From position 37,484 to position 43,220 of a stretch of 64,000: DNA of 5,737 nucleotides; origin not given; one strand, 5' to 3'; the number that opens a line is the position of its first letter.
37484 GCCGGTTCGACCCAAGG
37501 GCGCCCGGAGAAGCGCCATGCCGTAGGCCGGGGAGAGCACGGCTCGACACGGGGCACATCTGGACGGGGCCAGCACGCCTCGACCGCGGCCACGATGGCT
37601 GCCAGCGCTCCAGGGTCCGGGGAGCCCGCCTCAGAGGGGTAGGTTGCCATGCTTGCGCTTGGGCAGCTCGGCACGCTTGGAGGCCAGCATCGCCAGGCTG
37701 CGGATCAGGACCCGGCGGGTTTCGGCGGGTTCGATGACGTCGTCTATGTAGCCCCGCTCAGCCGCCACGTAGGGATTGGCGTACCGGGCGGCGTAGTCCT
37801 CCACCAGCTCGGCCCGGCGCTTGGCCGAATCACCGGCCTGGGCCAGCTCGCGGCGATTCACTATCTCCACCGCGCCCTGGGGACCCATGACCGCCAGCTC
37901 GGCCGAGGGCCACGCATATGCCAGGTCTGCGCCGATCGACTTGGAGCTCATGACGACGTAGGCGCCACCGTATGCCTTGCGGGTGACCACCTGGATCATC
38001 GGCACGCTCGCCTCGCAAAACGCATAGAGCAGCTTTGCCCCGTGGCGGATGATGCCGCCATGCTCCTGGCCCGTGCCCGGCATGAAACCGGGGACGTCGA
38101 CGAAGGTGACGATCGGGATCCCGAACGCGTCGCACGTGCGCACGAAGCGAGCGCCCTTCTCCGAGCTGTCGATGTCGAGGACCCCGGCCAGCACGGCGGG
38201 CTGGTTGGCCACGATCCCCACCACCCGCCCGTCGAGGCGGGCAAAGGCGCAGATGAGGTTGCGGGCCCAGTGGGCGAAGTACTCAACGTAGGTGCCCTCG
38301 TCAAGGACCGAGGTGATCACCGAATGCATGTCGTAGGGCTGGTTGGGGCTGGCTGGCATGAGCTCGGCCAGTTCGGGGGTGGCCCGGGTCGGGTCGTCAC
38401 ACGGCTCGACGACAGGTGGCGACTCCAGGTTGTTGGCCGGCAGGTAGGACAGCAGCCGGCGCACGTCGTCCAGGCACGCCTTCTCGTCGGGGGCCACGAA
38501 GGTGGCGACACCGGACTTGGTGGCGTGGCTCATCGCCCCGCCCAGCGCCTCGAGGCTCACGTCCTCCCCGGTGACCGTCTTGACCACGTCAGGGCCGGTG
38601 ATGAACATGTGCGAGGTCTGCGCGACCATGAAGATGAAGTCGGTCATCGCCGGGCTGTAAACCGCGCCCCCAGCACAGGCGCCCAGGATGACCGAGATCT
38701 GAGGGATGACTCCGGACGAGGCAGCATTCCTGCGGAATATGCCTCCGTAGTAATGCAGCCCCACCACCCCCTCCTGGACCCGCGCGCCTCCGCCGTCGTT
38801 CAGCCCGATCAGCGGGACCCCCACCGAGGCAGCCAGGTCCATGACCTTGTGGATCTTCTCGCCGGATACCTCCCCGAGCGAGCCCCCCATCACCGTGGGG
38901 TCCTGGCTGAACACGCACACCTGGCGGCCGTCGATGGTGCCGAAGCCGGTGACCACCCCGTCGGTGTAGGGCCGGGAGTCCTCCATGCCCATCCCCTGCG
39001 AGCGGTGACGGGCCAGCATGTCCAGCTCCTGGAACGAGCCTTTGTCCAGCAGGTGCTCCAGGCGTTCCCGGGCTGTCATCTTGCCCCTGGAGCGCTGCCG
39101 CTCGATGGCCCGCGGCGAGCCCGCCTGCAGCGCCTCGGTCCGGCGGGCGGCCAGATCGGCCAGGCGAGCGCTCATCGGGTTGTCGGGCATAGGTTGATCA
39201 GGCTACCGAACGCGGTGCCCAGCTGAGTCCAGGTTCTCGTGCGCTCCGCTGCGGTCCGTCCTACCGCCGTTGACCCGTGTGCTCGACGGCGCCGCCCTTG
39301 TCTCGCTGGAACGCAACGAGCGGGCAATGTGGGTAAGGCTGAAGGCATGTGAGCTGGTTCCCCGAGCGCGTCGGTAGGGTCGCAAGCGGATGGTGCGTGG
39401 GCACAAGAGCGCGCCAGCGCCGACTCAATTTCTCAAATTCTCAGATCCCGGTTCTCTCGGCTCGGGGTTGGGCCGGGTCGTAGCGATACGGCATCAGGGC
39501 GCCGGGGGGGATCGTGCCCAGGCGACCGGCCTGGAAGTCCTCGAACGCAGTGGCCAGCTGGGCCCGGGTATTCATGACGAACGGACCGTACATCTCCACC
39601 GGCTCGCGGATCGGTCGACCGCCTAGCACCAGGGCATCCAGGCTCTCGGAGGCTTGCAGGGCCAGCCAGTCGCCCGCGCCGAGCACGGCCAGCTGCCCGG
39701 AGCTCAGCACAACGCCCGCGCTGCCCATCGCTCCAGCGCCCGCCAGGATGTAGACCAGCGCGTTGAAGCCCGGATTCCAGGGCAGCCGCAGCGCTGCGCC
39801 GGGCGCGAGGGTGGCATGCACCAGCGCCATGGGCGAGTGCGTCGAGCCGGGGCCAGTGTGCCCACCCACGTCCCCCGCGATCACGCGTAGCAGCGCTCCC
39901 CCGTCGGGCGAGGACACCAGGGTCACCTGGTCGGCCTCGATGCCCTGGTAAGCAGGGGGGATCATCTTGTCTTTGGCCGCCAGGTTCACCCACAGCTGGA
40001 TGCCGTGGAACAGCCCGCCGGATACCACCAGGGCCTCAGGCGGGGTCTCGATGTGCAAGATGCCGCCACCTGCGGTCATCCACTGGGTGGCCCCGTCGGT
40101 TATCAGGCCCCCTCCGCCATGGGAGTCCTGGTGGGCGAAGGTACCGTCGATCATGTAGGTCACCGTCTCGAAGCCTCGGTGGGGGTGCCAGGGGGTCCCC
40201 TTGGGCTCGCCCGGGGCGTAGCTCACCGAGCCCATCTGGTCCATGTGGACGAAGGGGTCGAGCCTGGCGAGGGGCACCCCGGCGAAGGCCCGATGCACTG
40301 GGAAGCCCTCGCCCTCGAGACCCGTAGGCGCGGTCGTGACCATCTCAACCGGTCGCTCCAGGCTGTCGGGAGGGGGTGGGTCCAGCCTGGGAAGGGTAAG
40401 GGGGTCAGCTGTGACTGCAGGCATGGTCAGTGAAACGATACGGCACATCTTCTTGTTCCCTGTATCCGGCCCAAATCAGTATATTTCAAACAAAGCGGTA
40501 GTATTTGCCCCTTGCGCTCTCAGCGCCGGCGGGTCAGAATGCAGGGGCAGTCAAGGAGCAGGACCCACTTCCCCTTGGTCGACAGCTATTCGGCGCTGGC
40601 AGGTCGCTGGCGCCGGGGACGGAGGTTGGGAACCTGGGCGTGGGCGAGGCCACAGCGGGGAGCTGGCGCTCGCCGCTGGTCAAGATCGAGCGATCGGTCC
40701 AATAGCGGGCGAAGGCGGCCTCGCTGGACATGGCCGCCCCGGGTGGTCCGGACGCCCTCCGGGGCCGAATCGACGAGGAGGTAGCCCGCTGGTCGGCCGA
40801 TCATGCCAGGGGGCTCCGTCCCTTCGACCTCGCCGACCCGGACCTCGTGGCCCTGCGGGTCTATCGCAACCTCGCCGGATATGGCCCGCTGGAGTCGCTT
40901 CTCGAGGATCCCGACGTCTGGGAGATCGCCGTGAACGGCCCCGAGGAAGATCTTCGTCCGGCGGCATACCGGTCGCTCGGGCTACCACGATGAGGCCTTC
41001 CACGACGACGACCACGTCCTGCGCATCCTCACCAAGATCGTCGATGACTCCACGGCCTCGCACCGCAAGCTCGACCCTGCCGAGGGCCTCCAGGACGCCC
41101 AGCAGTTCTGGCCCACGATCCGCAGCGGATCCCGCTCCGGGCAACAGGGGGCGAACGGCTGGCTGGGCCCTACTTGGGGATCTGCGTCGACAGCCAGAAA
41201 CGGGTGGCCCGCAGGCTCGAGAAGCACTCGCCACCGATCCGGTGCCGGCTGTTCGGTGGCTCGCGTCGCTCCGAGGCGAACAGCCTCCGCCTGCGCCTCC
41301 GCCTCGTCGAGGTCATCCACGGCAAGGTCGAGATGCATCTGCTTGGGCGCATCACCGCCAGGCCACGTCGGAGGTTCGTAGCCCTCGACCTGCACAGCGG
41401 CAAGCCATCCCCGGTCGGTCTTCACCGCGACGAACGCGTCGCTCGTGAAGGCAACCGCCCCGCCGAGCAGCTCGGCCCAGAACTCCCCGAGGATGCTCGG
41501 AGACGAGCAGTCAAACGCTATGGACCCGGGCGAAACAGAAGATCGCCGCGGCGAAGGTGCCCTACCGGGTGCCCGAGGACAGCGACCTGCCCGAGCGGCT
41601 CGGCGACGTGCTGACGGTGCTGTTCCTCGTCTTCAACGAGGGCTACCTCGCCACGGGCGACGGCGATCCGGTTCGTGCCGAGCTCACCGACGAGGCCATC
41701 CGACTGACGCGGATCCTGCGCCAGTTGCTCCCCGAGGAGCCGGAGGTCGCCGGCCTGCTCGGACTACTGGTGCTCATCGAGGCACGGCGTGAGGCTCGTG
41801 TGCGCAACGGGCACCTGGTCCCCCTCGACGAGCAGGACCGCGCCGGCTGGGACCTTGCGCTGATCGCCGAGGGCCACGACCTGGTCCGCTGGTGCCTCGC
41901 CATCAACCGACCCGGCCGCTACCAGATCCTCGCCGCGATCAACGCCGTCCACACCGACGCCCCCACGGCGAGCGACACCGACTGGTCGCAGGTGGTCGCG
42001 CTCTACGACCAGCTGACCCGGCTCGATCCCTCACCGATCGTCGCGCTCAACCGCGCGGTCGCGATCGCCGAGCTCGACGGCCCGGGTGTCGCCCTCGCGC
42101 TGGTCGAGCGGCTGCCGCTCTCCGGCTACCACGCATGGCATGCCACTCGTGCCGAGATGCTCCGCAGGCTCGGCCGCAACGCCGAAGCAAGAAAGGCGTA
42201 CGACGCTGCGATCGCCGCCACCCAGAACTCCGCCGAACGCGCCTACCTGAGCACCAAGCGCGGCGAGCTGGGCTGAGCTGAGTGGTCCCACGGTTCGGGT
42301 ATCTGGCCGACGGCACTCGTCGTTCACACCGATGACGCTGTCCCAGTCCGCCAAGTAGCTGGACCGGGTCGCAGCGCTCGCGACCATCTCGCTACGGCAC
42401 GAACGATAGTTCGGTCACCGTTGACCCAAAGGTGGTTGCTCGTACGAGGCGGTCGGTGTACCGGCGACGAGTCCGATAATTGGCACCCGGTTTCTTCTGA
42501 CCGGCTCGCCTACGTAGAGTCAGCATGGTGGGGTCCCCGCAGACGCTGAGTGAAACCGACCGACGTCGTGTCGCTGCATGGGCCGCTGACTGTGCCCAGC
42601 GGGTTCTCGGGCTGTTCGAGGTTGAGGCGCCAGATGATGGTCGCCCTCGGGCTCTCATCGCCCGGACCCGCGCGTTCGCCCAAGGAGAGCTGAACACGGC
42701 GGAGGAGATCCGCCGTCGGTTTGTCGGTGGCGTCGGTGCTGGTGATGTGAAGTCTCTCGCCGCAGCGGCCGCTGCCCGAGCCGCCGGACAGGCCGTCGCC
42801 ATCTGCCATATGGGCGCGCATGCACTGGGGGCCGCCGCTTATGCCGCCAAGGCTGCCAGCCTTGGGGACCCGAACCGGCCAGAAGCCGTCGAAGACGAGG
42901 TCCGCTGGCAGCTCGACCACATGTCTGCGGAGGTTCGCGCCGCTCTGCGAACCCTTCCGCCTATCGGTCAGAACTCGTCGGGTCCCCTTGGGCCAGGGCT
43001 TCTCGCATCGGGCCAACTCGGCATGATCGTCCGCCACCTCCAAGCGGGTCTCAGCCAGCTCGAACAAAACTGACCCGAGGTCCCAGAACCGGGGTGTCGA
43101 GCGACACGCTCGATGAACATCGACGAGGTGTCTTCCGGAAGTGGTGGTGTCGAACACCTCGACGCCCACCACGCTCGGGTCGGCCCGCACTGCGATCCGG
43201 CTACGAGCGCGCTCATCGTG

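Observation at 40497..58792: Diverged ~600-bp direct repeat (Tad ATPase promoter plus first ~160 codons) brackets a ~17-kb accessory segment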

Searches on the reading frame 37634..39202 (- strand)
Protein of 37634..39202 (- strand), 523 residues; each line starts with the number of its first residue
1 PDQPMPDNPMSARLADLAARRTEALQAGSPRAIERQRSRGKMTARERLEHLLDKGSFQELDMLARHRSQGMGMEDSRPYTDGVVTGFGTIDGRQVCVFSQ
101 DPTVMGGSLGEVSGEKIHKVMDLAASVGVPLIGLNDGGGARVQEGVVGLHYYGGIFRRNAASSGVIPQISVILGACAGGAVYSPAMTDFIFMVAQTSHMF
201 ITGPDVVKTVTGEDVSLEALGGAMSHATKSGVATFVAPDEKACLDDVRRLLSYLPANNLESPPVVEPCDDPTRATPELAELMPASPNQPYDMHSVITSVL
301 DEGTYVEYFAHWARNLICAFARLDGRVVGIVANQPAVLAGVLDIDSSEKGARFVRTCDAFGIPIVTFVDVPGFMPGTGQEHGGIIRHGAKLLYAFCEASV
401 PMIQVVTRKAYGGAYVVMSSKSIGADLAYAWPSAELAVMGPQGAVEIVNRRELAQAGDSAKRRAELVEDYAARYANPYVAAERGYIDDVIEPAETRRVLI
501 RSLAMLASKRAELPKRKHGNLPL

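Call 17: search_protein_families(library=pfam, proteins=[window:37634-39202:-], max_evalue=0.01)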
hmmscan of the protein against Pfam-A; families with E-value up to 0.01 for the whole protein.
window:37634-39202:- (523 aa): 2 families
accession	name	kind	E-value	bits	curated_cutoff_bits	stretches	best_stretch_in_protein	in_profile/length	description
PF01039.27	Carboxyl_trans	-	1.1e-193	644.8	22.3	1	36-521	2-493/493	Carboxyl transferase domain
PF03255.19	ACCA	-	4.9e-09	36.2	23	1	349-450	135-232/310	Acetyl co-enzyme A carboxylase carboxyltransferase-like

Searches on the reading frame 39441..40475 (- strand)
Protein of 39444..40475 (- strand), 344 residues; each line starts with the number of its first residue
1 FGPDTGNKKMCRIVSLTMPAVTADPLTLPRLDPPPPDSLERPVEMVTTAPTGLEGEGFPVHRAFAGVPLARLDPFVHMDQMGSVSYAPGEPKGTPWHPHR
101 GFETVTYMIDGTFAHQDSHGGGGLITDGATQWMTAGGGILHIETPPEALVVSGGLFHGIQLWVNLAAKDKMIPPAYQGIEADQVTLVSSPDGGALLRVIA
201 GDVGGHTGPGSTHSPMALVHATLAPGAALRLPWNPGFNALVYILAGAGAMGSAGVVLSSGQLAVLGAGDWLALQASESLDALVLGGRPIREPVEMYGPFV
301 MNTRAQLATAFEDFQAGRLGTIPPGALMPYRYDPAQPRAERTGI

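Call 7: find_encoding_contigs(protein=window:39441-40448:-, flank=10000, max_places=10)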
Protein window:39441-40448:- (335 aa): no gene with exactly this product is on record in the collection.

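Call 17: search_protein_families(library=pfam, proteins=[window:39444-40475:-], max_evalue=0.01)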
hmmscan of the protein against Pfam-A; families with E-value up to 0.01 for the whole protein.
window:39444-40475:- (344 aa): 2 families
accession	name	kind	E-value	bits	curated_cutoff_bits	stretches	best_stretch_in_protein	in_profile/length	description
PF02678.22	Pirin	-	1.7e-28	99.2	26.1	1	61-163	5-108/108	Pirin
PF05726.19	Pirin_C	-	1e-25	90.5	27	1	219-319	2-102/103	Pirin C-terminal cupin domain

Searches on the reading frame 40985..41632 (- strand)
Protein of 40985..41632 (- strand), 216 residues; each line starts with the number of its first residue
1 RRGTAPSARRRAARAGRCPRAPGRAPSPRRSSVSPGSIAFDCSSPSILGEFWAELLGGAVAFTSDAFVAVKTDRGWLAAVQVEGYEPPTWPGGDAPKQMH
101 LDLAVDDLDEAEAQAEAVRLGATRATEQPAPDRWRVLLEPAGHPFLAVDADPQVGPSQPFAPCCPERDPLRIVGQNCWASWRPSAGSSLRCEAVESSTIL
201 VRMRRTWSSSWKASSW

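Call 14: search_protein_families(library=pfam, proteins=[window:40985-41632:-], max_evalue=0.01)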
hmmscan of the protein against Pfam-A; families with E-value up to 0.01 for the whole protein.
window:40985-41632:- (216 aa): 1 family
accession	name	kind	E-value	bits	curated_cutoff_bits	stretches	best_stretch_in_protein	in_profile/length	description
PF18029.7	Glyoxalase_6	-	1.4e-18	68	23.6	1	37-145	1-103/106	Glyoxalase-like domain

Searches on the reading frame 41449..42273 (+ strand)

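Call 14: search_protein_families(library=pfam, proteins=[window:41449-42273:+], max_evalue=0.01)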
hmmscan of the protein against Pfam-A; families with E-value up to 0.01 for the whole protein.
window:41449-42273:+ (275 aa): 4 families
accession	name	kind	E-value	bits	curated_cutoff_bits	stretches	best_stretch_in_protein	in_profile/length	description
PF20239.3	DUF6596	-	8.7e-31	106.7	27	1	50-147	1-99/102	Family of unknown function (DUF6596)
PF13428.12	TPR_14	-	7.3e-05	23.5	23.5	0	232-263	5-36/44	Tetratricopeptide repeat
PF09976.15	TPR_21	-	0.00022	21.4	25.5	1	208-274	125-191/193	Tetratricopeptide repeat-like domain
PF07719.23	TPR_2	-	0.00032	21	27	1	231-257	4-30/34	Tetratricopeptide repeat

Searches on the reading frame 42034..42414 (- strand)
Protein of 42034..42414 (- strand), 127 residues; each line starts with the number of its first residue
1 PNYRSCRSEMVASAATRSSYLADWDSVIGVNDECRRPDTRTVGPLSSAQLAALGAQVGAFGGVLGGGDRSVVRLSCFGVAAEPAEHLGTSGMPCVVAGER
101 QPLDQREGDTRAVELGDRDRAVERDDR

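Call 14: search_protein_families(library=pfam, proteins=[window:42034-42414:-], max_evalue=0.01)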
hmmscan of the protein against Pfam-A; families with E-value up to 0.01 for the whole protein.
window:42034-42414:- (127 aa): 0 families

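Call 60: search_protein_families(library=pfam, max_evalue=0.05, proteins=[window:42034-42414:-])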
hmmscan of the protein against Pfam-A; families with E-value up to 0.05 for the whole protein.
window:42034-42414:- (127 aa): 0 families

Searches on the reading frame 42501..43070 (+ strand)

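Call 14: search_protein_families(library=pfam, proteins=[window:42501-43070:+], max_evalue=0.01)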
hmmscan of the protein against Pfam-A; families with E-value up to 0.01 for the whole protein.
window:42501-43070:+ (190 aa): 1 family
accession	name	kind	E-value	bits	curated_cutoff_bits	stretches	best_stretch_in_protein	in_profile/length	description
PF21805.3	Imm5_like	-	6.6e-32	110.5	25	1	15-143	2-128/129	Imm-5 like putative immunity protein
